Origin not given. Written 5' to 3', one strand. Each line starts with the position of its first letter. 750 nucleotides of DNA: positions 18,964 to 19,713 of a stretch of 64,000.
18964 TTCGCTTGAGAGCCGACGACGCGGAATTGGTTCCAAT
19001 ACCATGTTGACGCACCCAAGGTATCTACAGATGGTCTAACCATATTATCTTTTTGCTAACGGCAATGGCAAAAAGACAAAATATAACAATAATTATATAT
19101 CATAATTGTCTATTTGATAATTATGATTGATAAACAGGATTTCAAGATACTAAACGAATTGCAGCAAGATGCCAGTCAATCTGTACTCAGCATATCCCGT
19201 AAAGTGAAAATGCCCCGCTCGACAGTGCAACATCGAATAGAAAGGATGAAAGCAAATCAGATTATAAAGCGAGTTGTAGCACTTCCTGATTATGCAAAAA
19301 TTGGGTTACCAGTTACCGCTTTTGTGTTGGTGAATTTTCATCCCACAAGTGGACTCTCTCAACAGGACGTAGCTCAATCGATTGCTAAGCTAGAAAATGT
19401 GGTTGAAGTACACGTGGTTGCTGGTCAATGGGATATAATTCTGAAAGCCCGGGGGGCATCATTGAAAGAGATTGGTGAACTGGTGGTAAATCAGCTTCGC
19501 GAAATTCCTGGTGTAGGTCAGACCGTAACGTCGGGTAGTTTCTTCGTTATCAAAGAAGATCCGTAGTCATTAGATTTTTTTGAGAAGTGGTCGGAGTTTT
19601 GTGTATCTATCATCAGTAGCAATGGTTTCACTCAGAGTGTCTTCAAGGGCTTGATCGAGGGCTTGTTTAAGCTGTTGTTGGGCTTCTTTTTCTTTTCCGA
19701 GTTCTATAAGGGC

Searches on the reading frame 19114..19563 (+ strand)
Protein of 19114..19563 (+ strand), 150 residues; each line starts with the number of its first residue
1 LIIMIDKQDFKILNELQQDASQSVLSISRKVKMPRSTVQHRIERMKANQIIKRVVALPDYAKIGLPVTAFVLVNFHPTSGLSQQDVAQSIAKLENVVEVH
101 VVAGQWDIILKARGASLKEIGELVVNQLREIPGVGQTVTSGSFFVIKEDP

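Call 74: search_protein_families(library=pfam, proteins=[window:19114-19563:+], max_evalue=0.001)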
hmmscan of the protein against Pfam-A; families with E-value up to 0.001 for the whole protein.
window:19114-19563:+ (150 aa): 3 families
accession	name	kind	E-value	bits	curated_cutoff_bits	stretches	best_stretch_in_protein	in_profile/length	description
PF01037.27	AsnC_trans_reg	-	2.1e-15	56.8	25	1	72-140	2-68/73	Lrp/AsnC ligand binding domain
PF13404.12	HTH_AsnC-type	-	2.4e-14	53.3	27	1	5-46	1-42/42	AsnC-type helix-turn-helix domain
PF13412.12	HTH_24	-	3.9e-13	49.2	21.9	1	6-52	2-48/48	Winged helix-turn-helix DNA-binding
